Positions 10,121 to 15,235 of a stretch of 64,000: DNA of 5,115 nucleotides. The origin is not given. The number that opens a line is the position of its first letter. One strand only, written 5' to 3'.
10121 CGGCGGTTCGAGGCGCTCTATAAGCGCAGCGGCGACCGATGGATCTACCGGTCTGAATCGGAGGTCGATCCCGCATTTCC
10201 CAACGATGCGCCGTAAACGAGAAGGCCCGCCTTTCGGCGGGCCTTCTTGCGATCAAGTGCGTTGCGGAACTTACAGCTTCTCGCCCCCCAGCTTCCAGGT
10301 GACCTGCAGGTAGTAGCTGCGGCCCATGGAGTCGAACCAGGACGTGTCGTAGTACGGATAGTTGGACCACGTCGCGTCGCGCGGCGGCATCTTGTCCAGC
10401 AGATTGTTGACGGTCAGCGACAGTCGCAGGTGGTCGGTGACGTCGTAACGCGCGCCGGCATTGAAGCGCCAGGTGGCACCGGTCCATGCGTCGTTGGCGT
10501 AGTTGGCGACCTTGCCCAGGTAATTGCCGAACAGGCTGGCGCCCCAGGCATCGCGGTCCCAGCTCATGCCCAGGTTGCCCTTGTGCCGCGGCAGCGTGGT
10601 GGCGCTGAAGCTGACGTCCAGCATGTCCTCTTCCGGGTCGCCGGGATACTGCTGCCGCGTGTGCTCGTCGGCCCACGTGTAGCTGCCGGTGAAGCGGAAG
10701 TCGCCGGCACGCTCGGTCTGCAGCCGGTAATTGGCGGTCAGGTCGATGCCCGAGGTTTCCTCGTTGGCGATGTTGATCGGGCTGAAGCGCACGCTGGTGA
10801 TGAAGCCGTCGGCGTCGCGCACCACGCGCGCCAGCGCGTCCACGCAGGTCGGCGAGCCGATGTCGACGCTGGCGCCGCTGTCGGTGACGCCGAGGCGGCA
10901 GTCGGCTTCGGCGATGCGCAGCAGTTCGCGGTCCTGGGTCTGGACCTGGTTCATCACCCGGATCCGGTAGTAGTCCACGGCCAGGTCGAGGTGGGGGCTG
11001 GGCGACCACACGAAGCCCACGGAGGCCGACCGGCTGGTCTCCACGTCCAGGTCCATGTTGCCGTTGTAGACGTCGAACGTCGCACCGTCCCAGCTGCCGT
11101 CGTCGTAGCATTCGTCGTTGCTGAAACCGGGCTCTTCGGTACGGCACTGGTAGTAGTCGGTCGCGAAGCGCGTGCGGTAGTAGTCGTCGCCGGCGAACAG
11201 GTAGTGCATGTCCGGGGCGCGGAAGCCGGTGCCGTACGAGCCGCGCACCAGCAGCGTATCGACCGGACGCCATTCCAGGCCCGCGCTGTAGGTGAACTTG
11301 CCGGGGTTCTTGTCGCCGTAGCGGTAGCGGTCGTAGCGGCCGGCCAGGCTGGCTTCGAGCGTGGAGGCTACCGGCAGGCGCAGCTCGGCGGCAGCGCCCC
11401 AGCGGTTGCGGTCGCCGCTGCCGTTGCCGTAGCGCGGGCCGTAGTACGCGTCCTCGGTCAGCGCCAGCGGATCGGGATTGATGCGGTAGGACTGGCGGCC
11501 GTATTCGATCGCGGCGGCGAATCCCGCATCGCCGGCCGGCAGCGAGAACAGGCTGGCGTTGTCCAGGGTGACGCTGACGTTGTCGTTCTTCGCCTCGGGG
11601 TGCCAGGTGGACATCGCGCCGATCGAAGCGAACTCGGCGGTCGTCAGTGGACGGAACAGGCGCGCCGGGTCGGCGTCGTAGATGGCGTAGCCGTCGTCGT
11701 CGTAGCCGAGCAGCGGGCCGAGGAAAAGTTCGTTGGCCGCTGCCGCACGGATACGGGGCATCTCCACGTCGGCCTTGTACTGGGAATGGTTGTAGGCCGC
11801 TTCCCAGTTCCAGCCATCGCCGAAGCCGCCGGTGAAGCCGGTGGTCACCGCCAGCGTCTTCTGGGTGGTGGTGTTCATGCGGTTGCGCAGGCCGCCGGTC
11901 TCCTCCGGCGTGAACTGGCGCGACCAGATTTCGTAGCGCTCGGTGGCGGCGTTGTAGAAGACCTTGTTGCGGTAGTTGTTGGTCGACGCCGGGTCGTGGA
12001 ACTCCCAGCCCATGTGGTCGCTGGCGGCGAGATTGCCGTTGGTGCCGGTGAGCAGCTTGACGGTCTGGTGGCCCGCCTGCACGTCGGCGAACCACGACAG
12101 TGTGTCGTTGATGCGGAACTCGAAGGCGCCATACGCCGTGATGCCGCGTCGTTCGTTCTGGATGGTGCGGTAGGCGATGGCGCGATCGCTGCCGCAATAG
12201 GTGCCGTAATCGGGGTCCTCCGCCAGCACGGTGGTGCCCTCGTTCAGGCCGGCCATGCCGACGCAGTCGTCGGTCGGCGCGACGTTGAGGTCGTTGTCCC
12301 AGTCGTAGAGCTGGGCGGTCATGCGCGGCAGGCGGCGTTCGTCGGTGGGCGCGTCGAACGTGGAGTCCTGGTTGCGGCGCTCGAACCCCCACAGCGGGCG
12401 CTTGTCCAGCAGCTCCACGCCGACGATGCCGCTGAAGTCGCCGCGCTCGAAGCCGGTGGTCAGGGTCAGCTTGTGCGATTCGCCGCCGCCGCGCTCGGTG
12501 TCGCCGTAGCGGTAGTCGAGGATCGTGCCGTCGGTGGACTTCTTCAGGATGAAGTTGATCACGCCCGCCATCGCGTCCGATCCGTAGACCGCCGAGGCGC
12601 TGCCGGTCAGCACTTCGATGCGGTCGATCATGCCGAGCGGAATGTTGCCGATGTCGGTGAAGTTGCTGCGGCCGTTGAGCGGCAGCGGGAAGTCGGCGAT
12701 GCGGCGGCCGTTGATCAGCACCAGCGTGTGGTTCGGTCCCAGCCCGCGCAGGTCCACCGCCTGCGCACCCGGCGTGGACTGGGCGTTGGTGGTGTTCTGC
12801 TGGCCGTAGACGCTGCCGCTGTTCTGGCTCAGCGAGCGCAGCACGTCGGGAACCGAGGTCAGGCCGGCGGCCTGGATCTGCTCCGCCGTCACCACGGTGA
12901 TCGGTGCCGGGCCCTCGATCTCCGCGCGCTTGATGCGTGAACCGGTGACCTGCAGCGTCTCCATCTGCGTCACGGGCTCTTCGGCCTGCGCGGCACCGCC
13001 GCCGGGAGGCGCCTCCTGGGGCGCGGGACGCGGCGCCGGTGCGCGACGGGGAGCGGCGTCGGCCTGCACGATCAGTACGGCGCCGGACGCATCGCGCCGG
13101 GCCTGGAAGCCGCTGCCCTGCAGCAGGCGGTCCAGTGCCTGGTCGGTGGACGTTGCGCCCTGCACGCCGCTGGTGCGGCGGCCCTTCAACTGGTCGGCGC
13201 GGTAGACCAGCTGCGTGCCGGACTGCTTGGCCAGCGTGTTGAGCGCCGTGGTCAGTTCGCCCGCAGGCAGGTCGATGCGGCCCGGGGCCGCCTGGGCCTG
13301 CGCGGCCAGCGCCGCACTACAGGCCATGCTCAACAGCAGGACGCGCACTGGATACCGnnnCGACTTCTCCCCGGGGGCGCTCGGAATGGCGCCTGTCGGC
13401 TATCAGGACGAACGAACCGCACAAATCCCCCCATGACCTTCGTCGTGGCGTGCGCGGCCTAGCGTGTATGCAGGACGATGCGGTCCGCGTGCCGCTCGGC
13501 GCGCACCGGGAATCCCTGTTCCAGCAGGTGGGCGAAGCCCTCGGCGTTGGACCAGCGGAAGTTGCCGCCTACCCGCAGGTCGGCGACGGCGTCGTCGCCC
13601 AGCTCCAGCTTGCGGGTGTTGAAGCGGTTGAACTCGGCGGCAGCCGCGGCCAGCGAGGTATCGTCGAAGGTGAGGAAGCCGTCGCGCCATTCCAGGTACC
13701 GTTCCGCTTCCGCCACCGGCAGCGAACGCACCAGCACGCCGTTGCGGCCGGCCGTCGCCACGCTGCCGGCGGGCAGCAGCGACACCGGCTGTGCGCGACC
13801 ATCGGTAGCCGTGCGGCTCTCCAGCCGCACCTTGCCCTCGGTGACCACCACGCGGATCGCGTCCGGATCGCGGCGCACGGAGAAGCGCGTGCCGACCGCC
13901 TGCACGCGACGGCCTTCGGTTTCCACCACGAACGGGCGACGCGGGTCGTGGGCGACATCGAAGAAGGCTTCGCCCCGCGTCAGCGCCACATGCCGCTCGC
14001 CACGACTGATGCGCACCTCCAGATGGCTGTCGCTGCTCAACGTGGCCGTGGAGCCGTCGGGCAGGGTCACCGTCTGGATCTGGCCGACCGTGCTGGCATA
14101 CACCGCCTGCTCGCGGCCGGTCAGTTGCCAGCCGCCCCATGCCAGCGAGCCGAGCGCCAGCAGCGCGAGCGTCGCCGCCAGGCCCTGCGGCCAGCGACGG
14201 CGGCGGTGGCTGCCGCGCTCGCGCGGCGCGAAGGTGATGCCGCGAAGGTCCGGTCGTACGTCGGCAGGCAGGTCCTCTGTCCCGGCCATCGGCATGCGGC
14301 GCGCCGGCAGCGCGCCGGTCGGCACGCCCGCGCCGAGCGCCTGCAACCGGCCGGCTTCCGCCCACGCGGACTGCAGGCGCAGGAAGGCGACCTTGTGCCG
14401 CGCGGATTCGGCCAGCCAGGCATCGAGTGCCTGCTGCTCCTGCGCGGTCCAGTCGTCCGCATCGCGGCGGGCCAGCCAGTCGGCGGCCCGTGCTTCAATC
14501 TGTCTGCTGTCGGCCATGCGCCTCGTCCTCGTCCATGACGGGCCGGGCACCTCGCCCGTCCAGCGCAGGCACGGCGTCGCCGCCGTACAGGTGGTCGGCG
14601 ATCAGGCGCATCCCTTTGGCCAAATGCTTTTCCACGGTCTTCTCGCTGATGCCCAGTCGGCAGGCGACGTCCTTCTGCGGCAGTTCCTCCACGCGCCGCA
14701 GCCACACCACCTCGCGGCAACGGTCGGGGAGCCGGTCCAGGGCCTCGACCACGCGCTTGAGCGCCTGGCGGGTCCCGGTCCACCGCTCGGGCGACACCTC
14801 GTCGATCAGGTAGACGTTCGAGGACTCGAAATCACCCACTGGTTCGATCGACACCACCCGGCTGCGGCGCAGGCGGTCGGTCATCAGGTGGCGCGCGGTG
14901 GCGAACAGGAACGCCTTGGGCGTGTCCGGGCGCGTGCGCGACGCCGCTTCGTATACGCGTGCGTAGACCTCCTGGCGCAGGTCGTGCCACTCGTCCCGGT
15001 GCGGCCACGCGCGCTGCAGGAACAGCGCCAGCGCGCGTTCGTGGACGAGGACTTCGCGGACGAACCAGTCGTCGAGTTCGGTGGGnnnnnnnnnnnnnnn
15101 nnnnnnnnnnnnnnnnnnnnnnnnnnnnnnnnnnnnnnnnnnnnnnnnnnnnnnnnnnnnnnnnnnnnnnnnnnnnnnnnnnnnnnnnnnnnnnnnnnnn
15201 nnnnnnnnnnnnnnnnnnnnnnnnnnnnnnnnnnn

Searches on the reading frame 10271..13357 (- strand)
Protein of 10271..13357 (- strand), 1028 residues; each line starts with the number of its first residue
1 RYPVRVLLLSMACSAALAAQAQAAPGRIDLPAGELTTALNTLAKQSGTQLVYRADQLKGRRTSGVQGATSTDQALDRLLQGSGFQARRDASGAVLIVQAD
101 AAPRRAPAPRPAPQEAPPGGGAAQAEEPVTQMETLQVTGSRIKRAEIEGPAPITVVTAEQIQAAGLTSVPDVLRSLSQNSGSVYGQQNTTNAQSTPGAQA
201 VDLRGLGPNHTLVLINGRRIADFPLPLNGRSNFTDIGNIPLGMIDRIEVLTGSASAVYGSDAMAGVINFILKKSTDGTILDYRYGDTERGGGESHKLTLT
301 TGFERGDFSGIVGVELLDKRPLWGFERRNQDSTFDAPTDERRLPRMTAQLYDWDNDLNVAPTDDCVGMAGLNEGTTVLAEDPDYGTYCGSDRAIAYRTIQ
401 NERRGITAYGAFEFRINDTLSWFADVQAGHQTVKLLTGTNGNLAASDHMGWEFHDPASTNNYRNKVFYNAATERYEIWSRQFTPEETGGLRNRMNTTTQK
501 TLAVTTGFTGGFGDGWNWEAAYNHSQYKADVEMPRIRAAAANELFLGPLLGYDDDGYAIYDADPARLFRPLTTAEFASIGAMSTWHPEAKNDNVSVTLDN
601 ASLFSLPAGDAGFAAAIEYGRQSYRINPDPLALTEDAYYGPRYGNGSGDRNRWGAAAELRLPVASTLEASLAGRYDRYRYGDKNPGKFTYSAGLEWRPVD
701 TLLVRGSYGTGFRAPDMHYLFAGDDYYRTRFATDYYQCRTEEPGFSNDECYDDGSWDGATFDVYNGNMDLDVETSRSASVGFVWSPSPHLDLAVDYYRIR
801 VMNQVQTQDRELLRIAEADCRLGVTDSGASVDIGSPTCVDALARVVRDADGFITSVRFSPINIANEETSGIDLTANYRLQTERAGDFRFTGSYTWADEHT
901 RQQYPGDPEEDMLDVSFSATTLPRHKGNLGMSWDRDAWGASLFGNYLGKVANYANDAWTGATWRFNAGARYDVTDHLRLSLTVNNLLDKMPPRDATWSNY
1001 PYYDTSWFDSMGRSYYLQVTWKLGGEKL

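Call 17: search_protein_families(library=pfam, proteins=[window:10271-13357:-], max_evalue=0.001)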
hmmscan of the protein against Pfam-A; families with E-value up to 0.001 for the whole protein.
window:10271-13357:- (1028 aa): 4 families
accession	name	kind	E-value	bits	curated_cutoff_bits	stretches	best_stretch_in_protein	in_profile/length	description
PF00593.30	TonB_dep_Rec_b-barrel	-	2.1e-43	150.2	27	1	460-986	22-436/436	TonB dependent receptor-like, beta-barrel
PF07715.20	Plug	-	2e-23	83.3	23.9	1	148-266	4-107/107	TonB-dependent Receptor Plug Domain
PF14905.12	OMP_b-brl_3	-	9.3e-13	48.4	27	1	762-1021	205-408/408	Outer membrane protein beta-barrel family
PF07660.19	STN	-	9e-10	38.6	28.4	1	49-98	2-51/52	Secretin and TonB N terminus short domain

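Call 67: search_protein_families(library=ncbifam, proteins=[window:10271-13357:-], max_evalue=0.00001)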
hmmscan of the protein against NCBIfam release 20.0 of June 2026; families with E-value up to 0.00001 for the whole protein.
window:10271-13357:- (1028 aa): 22 families
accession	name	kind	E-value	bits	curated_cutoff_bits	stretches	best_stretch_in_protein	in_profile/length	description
TIGR01786.1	TonB-hemlactrns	subfamily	7.9e-28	97.2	323.75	2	646-1022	386-718/719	TonB-dependent hemoglobin/transferrin/lactoferrin family receptor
TIGR01782.1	TonB-Xanth-Caul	subfamily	1.5e-27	96.3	310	2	691-1022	588-867/868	TonB-dependent receptor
TIGR01785.1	TonB-hemin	subfamily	2.5e-26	92.3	316.85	2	132-276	1-133/677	TonB-dependent heme/hemoglobin receptor family protein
NF010010.0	PRK13483.1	equivalog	9.2e-26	90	927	1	124-276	25-167/660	ligand-gated channel protein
TIGR01779.1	TonB-B12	equivalog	2.9e-25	88.9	599.7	1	123-277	22-159/614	TonB-dependent vitamin B12 receptor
NF007926.1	PRK10641.1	equivalog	2.9e-24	85.6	836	1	128-285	23-167/617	TonB-dependent vitamin B12 receptor BtuB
NF007478.2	PRK10064.1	equivalog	2.1e-23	82.4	745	1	130-274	28-160/663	catecholate siderophore receptor CirA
NF010038.0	PRK13513.1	equivalog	6.5e-23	81.1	942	1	124-277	27-170/659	ligand-gated channel protein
TIGR01783.1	TonB-siderophor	subfamily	1.2e-22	80.3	223.5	2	153-421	6-261/649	TonB-dependent siderophore receptor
NF010048.1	PRK13524.1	subfamily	4.6e-21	75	493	1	122-277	30-181/744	FepA family TonB-dependent siderophore receptor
NF053590.1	TonB_dep_TOL0244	equivalog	1.2e-19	70.4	645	1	131-291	9-161/604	TOL_0244 family TonB-dependent receptor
NF010051.0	PRK13528.1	subfamily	2.3e-18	65.8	583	1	145-277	45-177/727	FepA family TonB-dependent siderophore receptor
NF050067.1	TonBEntbctnRecCfrA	equivalog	5.1e-18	64.7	1200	1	131-276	25-162/698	TonB-dependent ferric enterobactin receptor CfrA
NF010011.0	PRK13484.1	equivalog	1.4e-16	60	1197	1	131-276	29-163/682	IreA family TonB-dependent siderophore receptor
NF010012.0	PRK13486.1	equivalog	2.8e-16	59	924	1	137-276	30-162/696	TonB-dependent receptor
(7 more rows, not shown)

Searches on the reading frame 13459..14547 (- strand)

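Call 17: search_protein_families(library=pfam, proteins=[window:13459-14547:-], max_evalue=0.001)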
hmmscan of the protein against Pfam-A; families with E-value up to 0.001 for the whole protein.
window:13459-14547:- (362 aa): 2 families
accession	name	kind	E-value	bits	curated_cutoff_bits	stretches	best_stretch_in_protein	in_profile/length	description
PF04773.18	FecR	-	6.1e-23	81.5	24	1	149-241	2-97/97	FecR protein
PF16220.10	DUF4880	-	3.5e-07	30.4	25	1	20-60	2-42/43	Domain of unknown function (DUF4880)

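Call 67: search_protein_families(library=ncbifam, proteins=[window:13459-14547:-], max_evalue=0.00001)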
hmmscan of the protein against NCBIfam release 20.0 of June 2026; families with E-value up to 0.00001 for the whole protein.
window:13459-14547:- (362 aa): 1 family
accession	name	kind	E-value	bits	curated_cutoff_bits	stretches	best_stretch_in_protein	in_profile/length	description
NF007296.1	PRK09774.1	equivalog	2.2e-27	96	385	1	122-351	78-301/313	ferric citrate uptake sigma factor regulator FecR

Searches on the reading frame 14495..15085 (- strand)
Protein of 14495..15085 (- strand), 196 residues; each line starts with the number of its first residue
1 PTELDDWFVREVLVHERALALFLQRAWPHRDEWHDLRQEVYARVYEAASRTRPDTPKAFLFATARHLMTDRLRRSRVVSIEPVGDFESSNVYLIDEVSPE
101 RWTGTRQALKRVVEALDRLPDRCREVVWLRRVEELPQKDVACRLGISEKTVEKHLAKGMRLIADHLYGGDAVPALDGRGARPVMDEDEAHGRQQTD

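Call 17: search_protein_families(library=pfam, proteins=[window:14495-15085:-], max_evalue=0.001)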
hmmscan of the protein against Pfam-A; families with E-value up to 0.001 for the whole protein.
window:14495-15085:- (196 aa): 5 families
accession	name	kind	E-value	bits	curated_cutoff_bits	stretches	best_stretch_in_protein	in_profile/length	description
PF08281.18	Sigma70_r4_2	-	5.3e-16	58.4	25.7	1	111-160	3-52/54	Sigma-70, region 4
PF04545.22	Sigma70_r4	-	6e-10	38.9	24.1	1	115-160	1-46/50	Sigma-70, region 4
PF04542.20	Sigma70_r2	-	9.1e-08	32.2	24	1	19-76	9-69/71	Sigma-70 region 2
PF07638.17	Sigma70_ECF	-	0.0002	21.7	21.1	1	106-156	123-173/185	ECF sigma factor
PF19889.5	DUF6362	-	0.00049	20.8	31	1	102-162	36-98/98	Domain of unknown function (DUF6362)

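Call 67: search_protein_families(library=ncbifam, proteins=[window:14495-15085:-], max_evalue=0.00001)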
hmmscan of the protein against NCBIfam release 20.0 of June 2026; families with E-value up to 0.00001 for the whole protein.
window:14495-15085:- (196 aa): 43 families (the best 25 are shown)
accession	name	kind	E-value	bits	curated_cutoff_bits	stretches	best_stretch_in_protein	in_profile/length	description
NF009179.0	PRK12527.1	equivalog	4.4e-26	91.8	162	1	16-160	5-147/159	RNA polymerase sigma factor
TIGR02937.1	sigma70-ECF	superfamily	5.7e-22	78.1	42.9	1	31-163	24-162/165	sigma-70 family RNA polymerase sigma factor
TIGR02985.1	Sig70_bacteroi1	subfamily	1.2e-18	67.9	126.4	1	17-166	12-162/162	RNA polymerase sigma-70 factor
NF009166.1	PRK12513.1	equivalog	7.9e-17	61.6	206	1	15-155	31-175/193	RNA polymerase sigma factor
NF058625.1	sigma_PG0214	equivalog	4.5e-15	55.8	130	1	8-162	6-157/170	GFO_1088 family ECF-type sigma factor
NF005448.0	PRK07037.1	equivalog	3.5e-14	52.8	190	1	29-152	35-157/186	RNA polymerase factor sigma-70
TIGR02983.1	SigE-fam_strep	subfamily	1.1e-13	51.4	141.55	1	28-162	28-154/162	SigE family RNA polymerase sigma factor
NF009175.0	PRK12523.1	equivalog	1.2e-13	51.4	271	1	17-168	21-169/172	RNA polymerase sigma factor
NF004113.0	PRK05602.1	equivalog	1.8e-13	50.6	208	1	18-166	58-201/211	RNA polymerase sigma factor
NF009176.0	PRK12524.1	equivalog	1.3e-11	44.7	264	1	24-169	44-187/196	RNA polymerase sigma factor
TIGR02989.1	Sig-70_gvs1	subfamily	2.1e-11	44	124.55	1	8-156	3-148/158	RNA polymerase sigma-70 factor, Rhodopirellula/Verrucomicrobium family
TIGR02984.1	Sig-70_plancto1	subfamily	1.3e-10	41.1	183.75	1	63-160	80-182/189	RNA polymerase sigma-70 factor, Planctomycetaceae-specific subfamily 1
NF009185.0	PRK12533.1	equivalog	4e-10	39.7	248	1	33-173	56-200/231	RNA polymerase sigma factor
NF007232.0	PRK09651.1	subfamily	7e-10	39.2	185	1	15-159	20-161/173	RNA polymerase sigma factor FecI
NF041727.1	ECF_sigma_FecI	equivalog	7.6e-10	39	260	1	15-158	20-160/169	ferric citrate uptake sigma factor FecI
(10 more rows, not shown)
